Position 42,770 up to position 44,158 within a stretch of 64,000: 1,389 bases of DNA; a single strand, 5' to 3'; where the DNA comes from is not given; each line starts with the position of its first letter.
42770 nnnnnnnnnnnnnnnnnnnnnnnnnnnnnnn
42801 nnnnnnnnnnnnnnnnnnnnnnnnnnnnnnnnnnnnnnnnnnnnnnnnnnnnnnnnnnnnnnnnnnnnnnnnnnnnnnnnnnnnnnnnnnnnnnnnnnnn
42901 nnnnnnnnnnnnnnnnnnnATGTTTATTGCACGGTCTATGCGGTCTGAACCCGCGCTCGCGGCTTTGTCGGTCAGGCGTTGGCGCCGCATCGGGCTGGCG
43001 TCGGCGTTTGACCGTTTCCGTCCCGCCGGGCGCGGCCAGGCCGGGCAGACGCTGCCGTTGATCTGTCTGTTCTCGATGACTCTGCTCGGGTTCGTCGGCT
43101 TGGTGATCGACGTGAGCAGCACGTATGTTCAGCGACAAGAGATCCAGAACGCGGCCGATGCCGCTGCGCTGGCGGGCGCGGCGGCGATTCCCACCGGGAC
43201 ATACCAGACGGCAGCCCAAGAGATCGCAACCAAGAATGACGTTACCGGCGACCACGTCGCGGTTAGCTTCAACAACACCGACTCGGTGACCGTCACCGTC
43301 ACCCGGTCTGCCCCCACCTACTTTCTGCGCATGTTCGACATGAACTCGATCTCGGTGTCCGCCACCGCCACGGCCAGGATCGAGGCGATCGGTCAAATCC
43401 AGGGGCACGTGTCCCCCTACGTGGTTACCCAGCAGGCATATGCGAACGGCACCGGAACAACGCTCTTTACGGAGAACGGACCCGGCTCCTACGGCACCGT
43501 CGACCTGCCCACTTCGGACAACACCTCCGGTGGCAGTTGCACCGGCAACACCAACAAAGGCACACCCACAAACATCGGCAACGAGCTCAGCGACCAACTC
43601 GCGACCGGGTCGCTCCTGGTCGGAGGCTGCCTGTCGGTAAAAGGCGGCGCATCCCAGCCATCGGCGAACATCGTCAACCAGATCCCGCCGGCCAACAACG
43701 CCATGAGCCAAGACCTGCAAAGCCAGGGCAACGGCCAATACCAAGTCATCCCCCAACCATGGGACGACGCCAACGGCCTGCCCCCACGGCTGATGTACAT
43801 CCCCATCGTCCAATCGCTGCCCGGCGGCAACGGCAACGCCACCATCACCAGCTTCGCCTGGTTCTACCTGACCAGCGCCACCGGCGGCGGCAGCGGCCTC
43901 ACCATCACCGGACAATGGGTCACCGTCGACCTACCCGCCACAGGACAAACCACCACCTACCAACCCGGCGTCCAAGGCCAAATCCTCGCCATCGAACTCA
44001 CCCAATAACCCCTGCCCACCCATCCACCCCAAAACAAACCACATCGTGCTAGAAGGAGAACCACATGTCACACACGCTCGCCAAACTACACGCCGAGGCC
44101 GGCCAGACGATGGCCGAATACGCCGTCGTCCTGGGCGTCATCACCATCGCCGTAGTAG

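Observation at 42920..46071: Orphan Flp pilin hidden below the ORF cutoff, sandwiched between two TadG-like paralogs on a mobile-element remnant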

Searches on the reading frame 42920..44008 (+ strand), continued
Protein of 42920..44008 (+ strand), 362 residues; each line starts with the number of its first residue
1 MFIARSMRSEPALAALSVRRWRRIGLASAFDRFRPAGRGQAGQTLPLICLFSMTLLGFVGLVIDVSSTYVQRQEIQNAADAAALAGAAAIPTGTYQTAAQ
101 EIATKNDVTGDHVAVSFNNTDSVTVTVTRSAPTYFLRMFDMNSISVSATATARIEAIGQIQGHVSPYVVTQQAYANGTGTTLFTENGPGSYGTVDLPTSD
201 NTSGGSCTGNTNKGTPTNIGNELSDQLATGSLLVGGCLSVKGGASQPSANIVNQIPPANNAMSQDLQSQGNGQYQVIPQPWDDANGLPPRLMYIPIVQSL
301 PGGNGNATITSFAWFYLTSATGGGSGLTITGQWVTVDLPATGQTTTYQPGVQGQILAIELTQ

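Call 55: predict_structure(alignment_id=A2)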
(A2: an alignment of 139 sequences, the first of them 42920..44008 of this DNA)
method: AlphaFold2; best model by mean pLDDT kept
length: 362 residues; sequences in the alignment: 139
mean_pLDDT: 79.5   pTM: 0.70
mean pLDDT of the five models: 79.5, 79.0, 78.8, 78.4, 74.9
residues with pLDDT >= 90: 116; 70-90: 160; 50-70: 50; < 50: 36
segments of 3 or more residues with pLDDT < 50: 1-28, 30-34
pLDDT, mean of each block of 10 residues (from residue 1): 37 42 44 51 84 94 90 93 93 92 84 93 94 88 92 91 85 73 61 82 87 61 66 91 60 75 90 89 88 90 88 88 75 82 84 85 92
secondary structure, 60 per line:
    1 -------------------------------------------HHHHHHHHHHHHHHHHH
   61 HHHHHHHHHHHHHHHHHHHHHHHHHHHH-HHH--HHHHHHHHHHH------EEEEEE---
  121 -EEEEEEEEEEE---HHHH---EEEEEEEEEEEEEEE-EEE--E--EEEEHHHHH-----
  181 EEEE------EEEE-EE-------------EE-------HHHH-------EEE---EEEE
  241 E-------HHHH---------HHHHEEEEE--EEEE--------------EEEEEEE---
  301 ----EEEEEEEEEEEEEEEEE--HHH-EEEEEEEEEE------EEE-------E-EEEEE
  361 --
elements in order: H44-88 H95-105 E112-117 E122-132 H136-139 E143-157 E159-161 E167-170 H171-175 E181-184 E191-194 H220-223 E231-233 E237-241 H249-252 H262-265 E266-270 E273-276 E291-297 E305-321 E328-337 E344-346 E356-360

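Call 58: fold_search(model_id=the predicted structure, library=pdb)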
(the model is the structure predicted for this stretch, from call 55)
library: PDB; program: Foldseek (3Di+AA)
matches with E <= 10: 105; with E <= 0.001: 0
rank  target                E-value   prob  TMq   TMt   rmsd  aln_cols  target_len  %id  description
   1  6vbk_A                5.3e-01  0.14  0.11  0.17   5.6        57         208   21  Crystal structure of N-terminal domain of Mycobacterium tuberculosis complex Lon protease (released 2020-12-23)
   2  6vbk_B                8.5e-01  0.11  0.11  0.17   5.6        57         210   23  Crystal structure of N-terminal domain of Mycobacterium tuberculosis complex Lon protease (released 2020-12-23)
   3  8ikj                  1.1e+00  0.01  0.10  0.08  25.9       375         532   11  Cryo-EM structure of the inactive CD97 (released 2024-02-14)
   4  7o7y_Bf               2.0e+00  0.02  0.06  0.18  12.7        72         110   17  Rabbit 80S ribosome stalled close to the mutated SARS-CoV-2 slippery site by a pseudoknot (high resolution) (released 2021-06-02)
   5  5wd6_A                2.2e+00  0.04  0.10  0.16  11.6       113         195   12  bovine salivary protein form 30b (released 2018-07-11)
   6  7oya_f1               2.3e+00  0.01  0.07  0.17  14.1        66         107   20  Cryo-EM structure of the 1 hpf zebrafish embryo 80S ribosome (released 2022-07-13)
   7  1wcm_G                2.5e+00  0.02  0.06  0.12  14.6        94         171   11  Complete 12-Subunit RNA Polymerase II at 3.8 Angstrom (released 2004-12-14)
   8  8qfd_f                2.6e+00  0.01  0.06  0.17  12.8        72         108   17  UFL1 E3 ligase bound 60S ribosome (released 2024-02-21)
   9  9hpj_B                2.8e+00  0.02  0.08  0.09   9.9        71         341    8  Cryo-EM structure of DDB1dB-CRBN-MRT-0031619, conformation 2 (released 2025-12-03)
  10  6jzf_B                2.8e+00  0.02  0.05  0.12  12.0        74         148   12  Structure of the intermembrane space region of PARC6 (released 2020-05-06)
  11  6p7l_C                2.8e+00  0.02  0.07  0.15  14.1       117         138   12  1.8 Angstrom structure of Aln2 from Streptomyces sp. CM020 (released 2020-06-17)
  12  3cnx_B                3.1e+00  0.03  0.06  0.14  11.0        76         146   20  CRYSTAL STRUCTURE OF A PUTATIVE DEHYDRATASE FROM THE NTF2-LIKE FAMILY (SAV_4671) FROM STREPTOMYCES AVERMITILIS AT 2.10 (released 2008-04-08)
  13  5wd6_B                3.1e+00  0.03  0.09  0.14  11.4       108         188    9  bovine salivary protein form 30b (released 2018-07-11)
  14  6jzn_A                3.3e+00  0.03  0.08  0.19  15.1       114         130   10  Structure of the intermembrane space region of PARC6-PDV1 (released 2020-05-06)
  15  3cnx_C                3.3e+00  0.02  0.07  0.15  14.5       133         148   14  CRYSTAL STRUCTURE OF A PUTATIVE DEHYDRATASE FROM THE NTF2-LIKE FAMILY (SAV_4671) FROM STREPTOMYCES AVERMITILIS AT 2.10 (released 2008-04-08)
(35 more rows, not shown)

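Call 64: fold_search(model_id=the predicted structure, library=viral)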
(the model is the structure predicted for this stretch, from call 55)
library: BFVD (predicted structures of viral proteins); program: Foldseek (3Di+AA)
matches with E <= 10: 187; with E <= 0.001: 0
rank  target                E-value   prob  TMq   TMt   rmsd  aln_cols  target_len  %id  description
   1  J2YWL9                2.4e-01  0.02  0.09  0.08  28.8       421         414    7  (no name in the UniProt tables at hand)
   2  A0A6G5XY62            5.9e-01  0.08  0.08  0.13  13.1        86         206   15  (no name in the UniProt tables at hand)
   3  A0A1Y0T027            6.3e-01  0.08  0.10  0.14  13.9       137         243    8  Uncharacterized protein [Pseudomonas phage Noxifer]
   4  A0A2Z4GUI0            7.1e-01  0.02  0.12  0.11  18.6       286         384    9  (no name in the UniProt tables at hand)
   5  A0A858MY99            7.5e-01  0.38  0.11  0.24   5.2        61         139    8  (no name in the UniProt tables at hand)
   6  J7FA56                7.5e-01  0.21  0.11  0.20   5.0        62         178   13  Putative structural protein [Agrobacterium phage 7-7-1]
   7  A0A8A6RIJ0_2          8.0e-01  0.01  0.08  0.03  20.3       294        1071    6  Genome polyprotein [Embiopteran flavi-related virus]
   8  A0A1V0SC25            9.0e-01  0.03  0.06  0.09  14.6        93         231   17  DNA-directed RNA polymerase, subunit E'/Rpb9 [Catovirus CTV1]
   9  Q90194                1.1e+00  0.11  0.13  0.07  24.4       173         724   13  L5 protein [Agaricus bisporus virus 1]
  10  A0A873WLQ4            1.1e+00  0.33  0.11  0.40   4.7        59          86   14  (no name in the UniProt tables at hand)
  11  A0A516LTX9            1.2e+00  0.06  0.06  0.03  11.3        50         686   18  (no name in the UniProt tables at hand)
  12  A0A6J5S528            1.2e+00  0.01  0.10  0.11  22.7       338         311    9  Uncharacterized protein [uncultured Caudovirales phage]
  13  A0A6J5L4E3            1.3e+00  0.09  0.11  0.15  24.3       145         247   12  Uncharacterized protein [uncultured Caudovirales phage]
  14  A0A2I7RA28            1.3e+00  0.01  0.09  0.06  28.0       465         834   10  (no name in the UniProt tables at hand)
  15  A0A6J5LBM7            1.4e+00  0.01  0.08  0.07  23.6       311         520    9  Uncharacterized protein [uncultured Caudovirales phage]
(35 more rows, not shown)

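Call 65: search_solved_structures(query=A2, max_evalue=1)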
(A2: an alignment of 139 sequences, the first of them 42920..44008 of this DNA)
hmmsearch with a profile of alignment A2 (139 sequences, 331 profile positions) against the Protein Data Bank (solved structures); distinct sequences matched with E-value up to 1: 0.
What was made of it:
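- Tried and rejected: A PDB profile search found nothing (call 65).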

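Call 70: list_cluster_members(proteins=[window:42920-44008:+, P0121, P0241, P0160])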
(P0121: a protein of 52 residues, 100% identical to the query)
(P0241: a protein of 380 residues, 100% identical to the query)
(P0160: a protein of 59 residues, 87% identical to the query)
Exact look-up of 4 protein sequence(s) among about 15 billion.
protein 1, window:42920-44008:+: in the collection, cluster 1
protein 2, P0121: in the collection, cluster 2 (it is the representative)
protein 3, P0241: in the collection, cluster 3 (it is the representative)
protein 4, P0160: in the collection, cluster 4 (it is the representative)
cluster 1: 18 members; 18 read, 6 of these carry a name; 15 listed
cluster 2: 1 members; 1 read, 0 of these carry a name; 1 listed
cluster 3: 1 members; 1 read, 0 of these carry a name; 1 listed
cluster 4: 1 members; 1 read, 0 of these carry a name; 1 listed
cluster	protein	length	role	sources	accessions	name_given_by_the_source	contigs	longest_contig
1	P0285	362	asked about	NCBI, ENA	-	-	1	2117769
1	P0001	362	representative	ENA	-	-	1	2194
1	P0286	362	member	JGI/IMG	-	hypothetical protein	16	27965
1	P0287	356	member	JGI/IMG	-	hypothetical protein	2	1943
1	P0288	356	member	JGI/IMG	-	Flp pilus assembly protein TadG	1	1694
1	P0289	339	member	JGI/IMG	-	hypothetical protein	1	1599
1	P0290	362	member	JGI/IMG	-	hypothetical protein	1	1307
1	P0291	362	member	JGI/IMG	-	Flp pilus assembly protein TadG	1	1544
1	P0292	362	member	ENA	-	-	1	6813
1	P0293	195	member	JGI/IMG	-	-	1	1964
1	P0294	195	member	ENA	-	-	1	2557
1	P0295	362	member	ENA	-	-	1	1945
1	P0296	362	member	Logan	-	-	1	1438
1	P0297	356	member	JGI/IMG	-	-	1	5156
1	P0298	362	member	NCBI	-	-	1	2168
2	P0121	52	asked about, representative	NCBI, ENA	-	-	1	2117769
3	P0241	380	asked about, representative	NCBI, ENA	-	-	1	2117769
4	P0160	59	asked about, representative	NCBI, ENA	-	-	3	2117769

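Call 71: find_encoding_contigs(protein=P0286, flank=10000, max_places=6)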
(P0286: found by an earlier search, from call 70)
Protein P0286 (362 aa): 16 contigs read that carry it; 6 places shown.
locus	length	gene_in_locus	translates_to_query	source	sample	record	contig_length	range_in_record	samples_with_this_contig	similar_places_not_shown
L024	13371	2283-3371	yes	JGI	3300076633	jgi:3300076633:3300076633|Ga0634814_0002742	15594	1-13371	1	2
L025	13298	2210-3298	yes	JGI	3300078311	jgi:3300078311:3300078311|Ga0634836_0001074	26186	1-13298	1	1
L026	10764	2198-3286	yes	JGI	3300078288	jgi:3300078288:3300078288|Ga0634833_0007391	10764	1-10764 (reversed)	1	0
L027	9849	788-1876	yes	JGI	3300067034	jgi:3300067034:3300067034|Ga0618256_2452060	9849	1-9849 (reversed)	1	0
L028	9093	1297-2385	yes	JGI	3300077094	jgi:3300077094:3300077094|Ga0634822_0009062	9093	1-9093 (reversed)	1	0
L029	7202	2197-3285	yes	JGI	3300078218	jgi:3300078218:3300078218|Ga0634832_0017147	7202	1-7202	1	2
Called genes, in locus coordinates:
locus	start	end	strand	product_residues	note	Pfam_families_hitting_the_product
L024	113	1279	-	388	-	PF22842:Pel9A-like_beta_helix, PF07602:DUF1565 (faint), PF05048:NosD, PF13229:Beta_helix (weak)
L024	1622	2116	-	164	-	-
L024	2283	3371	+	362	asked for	PF13400:Tad, PF09977:Tad_C (weak)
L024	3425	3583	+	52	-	PF04964:Flp_Fap (weak)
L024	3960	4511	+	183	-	-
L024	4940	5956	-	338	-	-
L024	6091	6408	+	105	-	-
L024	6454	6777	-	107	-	PF03551:PadR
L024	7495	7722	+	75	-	-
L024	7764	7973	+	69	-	-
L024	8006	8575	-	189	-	-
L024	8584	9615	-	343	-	-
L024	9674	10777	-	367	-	-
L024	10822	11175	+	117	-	PF03551:PadR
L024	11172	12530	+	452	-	-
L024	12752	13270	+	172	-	-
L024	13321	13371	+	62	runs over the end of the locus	-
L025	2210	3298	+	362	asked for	PF13400:Tad, PF09977:Tad_C (weak)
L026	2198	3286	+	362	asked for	PF13400:Tad, PF09977:Tad_C (weak)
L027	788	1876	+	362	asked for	PF13400:Tad, PF09977:Tad_C (weak)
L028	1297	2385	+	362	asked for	PF13400:Tad, PF09977:Tad_C (weak)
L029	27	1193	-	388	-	PF22842:Pel9A-like_beta_helix, PF07602:DUF1565 (faint), PF05048:NosD, PF13229:Beta_helix (weak)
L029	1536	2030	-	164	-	-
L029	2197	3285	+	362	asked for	PF13400:Tad, PF09977:Tad_C (weak)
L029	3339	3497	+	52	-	PF04964:Flp_Fap (weak)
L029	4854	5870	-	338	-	-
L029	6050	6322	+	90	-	-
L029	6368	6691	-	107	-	PF03551:PadR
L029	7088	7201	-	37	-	?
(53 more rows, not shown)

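Call 84: search_dna_similar(query=window:42920-44008:+, collection=plasmids, mode=protein, max_evalue=0.001, max_rows=15)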
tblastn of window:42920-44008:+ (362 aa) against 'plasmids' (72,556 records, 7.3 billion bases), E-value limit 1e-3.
No match.

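Call 85: search_dna_similar(query=window:42920-44008:+, collection=phages, mode=protein, max_evalue=0.001, max_rows=10)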
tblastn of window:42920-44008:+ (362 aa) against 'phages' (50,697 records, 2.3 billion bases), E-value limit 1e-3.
No match.

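Call 107: find_related_loci(query=A2, collection=viral_contigs, flank=10000)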
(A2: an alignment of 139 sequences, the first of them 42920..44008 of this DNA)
Query A2 (362 aa) in viral_contigs; peptide patterns used: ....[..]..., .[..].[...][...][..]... (x = any residue, [..] = any of these).
328 stretches matched a pattern, but none encodes a relative of the query by tblastn (E <= 1e-3).

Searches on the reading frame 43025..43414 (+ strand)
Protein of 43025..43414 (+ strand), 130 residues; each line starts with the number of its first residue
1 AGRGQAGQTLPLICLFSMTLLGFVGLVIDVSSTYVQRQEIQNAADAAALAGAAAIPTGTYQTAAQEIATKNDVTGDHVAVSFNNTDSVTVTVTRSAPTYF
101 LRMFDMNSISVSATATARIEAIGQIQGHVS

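Call 115: predict_structure(alignment_id=A10)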
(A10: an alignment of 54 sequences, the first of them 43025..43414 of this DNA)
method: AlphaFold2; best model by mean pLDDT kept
length: 130 residues; sequences in the alignment: 54
mean_pLDDT: 82.9   pTM: 0.66
mean pLDDT of the five models: 82.9, 82.6, 81.2, 80.6, 80.0
residues with pLDDT >= 90: 27; 70-90: 86; 50-70: 11; < 50: 6
segments of 3 or more residues with pLDDT < 50: 126-130
pLDDT, mean of each block of 10 residues (from residue 1): 63 92 90 88 90 89 88 80 88 87 87 87 49
secondary structure, 60 per line:
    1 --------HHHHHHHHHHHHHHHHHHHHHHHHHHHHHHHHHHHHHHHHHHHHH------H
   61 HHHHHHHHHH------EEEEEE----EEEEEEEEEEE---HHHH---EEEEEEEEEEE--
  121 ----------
elements in order: H9-53 H60-70 E77-82 E87-97 H101-104 E108-118
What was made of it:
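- On Type IV pilin-like (minor pilin) fold: The AF2 topology fits: helix 44-88, helix 95-105, strands 112-117, 122-132 and 143-157; pLDDT 79.5 and 82.9 (calls 55, 115).
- The topology is a 45-residue helix, a short helix and three strands, then a beta-rich domain (calls 55, 115).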

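Call 117: fold_search(model_id=the predicted structure, library=pdb)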
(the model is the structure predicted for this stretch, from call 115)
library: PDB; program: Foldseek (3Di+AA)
matches with E <= 10: 536; with E <= 0.001: 0
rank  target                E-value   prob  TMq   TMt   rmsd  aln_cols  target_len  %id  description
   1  8f3z                  2.7e-01  0.16  0.23  0.06  10.6       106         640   14  Crystal structure of Penicillin Binding Protein 5 (PBP5) S422A variant apo form from Enterococcus faecium (released 2023-07-05)
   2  8f3o                  4.2e-01  0.13  0.23  0.06  10.5       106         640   14  Crystal structure of Penicillin Binding Protein 5 (PBP5) R464A variant apo form from Enterococcus faecium (released 2023-07-05)
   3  4bl3_A                4.8e-01  0.13  0.24  0.06  10.8       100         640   12  Crystal structure of PBP2a clinical mutant N146K from MRSA (released 2014-05-21)
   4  8f3f                  4.8e-01  0.11  0.23  0.07  10.6       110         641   15  Crystal structure of Penicillin Binding Protein 5 (PBP5) T485M variant apo form from Enterococcus faecium (released 2023-07-05)
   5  3hd0_D                5.1e-01  0.14  0.18  0.12   6.1        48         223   14  Crystal structure of Tm1865, an Endonuclease V from Thermotoga Maritima (released 2009-07-14)
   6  8f3x                  5.8e-01  0.11  0.22  0.06  10.7       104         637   14  Crystal structure of Penicillin Binding Protein 5 (PBP5) Poly-Gly variant apo form from Enterococcus faecium (released 2023-11-15)
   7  3cyg_A                6.2e-01  0.21  0.25  0.16  10.7        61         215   21  Crystal structure of an uncharacterized protein from Fervidobacterium nodosum Rt17-B1 (released 2008-05-13)
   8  6hiw_CQ               6.2e-01  0.18  0.23  0.17   5.9        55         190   11  Cryo-EM structure of the Trypanosoma brucei mitochondrial ribosome - This entry contains the complete small mitoribos (released 2018-09-26)
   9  7shw_A                6.6e-01  0.33  0.24  0.14   3.9        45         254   22  Crystal structure of Mycobacterium smegmatis LmcA with xenon (released 2022-04-13)
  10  6h5o_B                6.6e-01  0.12  0.24  0.07  10.7        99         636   13  Crystal structure of PBP2a from MRSA in complex with piperacillin at active site. (released 2019-08-14)
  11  8f3t                  6.6e-01  0.12  0.23  0.06  10.6       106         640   14  Crystal structure of Penicillin Binding Protein 5 (PBP5) T485M T499I V629E variant apo form from Enterococcus faecium (released 2023-07-05)
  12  8f3q                  7.5e-01  0.08  0.20  0.06   9.4        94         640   15  Crystal structure of Penicillin Binding Protein 5 (PBP5) Y460A variant apo form from Enterococcus faecium (released 2023-07-05)
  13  6g0k_B                7.5e-01  0.08  0.22  0.06  13.7       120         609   13  Crystal structure of Enterococcus faecium D63r Penicillin-Binding protein 5 (PBP5fm) (released 2019-04-10)
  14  8f3m                  7.5e-01  0.08  0.21  0.06  13.7       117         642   12  Crystal structure of Penicillin Binding Protein 5 (PBP5) T485A variant with S466 insertion apo form from Enterococcus fa (released 2023-07-05)
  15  4mei                  8.0e-01  0.28  0.24  0.23   7.0        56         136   12  Crystal structure of a VirB8 Type IV secretion system machinery soluble domain from Bartonella tribocorum (released 2014-03-05)
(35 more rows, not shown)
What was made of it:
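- Tried and rejected: Foldseek against PDB and BFVD for the full model, and against PDB for the N-terminal module, found nothing significant (calls 58, 64, 117).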

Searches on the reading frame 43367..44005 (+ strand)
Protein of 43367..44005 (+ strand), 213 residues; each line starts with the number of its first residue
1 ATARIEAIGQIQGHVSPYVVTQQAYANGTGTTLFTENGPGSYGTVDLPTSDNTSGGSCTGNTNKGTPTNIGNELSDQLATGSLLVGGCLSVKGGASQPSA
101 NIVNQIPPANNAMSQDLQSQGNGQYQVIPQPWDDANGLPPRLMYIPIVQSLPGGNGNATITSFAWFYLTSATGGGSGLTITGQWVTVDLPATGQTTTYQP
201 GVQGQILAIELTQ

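Call 60: search_protein_representatives(protein=window:43367-44005:+)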
Query: 213 residues. Proteins with E-value up to 0.001 (for the whole library): 25; up to 1e-10: 15; up to 1e-30: 11. The best 25 are listed.
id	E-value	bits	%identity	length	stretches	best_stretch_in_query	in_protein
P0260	5.6e-82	291.0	64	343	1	1-212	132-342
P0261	7.1e-61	222.0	75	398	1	36-173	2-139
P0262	3.9e-59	216.3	59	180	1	33-212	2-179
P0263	3.6e-53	196.8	62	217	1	12-161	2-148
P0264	2.9e-50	187.3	78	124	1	84-192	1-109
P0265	3.0e-47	177.5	61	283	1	33-175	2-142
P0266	2.7e-45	171.1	71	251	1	1-116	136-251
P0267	1.4e-42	162.2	71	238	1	3-109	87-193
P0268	2.1e-41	158.4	50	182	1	41-212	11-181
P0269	5.0e-40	153.9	68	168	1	1-108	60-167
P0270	1.6e-33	132.6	65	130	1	117-212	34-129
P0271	1.4e-25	106.7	55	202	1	105-212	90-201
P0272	4.5e-22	95.2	43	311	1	15-193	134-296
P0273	6.4e-18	81.6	68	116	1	143-204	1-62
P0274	6.7e-11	58.7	30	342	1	3-196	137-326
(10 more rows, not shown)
